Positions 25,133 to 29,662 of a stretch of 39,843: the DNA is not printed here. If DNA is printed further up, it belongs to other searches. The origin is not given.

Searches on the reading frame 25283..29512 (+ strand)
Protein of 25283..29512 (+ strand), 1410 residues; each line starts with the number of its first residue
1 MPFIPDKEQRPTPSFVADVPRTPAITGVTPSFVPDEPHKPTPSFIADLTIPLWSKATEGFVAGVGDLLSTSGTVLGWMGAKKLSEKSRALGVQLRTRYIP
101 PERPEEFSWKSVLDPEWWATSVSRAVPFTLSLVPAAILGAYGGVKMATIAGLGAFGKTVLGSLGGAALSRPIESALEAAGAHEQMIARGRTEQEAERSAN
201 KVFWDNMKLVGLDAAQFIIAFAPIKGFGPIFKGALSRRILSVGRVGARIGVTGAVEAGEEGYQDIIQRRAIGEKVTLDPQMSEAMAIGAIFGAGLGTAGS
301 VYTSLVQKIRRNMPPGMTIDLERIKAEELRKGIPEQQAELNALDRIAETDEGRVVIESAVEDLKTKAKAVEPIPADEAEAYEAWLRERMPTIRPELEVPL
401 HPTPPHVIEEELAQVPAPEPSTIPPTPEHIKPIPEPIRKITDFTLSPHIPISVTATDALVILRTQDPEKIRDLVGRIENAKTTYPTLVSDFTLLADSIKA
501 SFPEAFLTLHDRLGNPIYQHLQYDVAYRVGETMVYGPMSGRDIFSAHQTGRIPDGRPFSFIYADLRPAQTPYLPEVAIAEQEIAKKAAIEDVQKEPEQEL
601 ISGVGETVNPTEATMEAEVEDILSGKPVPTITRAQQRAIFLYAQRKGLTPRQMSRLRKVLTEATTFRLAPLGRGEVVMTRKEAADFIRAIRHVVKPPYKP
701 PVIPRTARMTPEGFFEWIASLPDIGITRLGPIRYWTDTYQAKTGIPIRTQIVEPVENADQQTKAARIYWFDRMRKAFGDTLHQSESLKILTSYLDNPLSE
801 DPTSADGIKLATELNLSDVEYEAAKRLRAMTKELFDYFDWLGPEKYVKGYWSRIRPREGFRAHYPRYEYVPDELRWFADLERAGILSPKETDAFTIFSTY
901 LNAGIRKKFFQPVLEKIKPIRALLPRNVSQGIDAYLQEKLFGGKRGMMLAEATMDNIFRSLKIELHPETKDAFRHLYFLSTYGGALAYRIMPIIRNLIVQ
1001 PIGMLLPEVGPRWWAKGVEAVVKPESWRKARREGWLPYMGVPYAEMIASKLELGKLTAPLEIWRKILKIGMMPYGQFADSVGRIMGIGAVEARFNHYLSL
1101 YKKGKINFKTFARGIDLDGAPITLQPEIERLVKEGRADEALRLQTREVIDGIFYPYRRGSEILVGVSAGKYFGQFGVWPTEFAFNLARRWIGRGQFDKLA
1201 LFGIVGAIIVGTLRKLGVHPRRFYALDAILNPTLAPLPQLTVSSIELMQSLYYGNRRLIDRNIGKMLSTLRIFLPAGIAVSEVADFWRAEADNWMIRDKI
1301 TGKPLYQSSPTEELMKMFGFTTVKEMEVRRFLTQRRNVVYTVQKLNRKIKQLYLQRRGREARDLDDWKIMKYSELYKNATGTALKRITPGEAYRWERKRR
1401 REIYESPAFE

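Call 9: search_protein_families(library=phrogs, proteins=[window:25283-29512:+], max_evalue=0.001)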
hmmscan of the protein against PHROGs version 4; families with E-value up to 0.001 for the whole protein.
window:25283-29512:+ (1410 aa): 0 families

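Call 10: search_protein_families(library=pfam, proteins=[window:25283-29512:+], max_evalue=0.001)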
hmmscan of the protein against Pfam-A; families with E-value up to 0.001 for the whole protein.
window:25283-29512:+ (1410 aa): 0 families

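Call 50: search_solved_structures(query=window:25283-29512:+, max_evalue=1)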
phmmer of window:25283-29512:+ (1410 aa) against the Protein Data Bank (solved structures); distinct sequences matched with E-value up to 1: 1.
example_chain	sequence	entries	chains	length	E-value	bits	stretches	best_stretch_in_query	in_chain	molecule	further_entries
4y0x_A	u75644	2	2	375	0.18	12.5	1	972-1045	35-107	Serine/threonine-protein kinase PknG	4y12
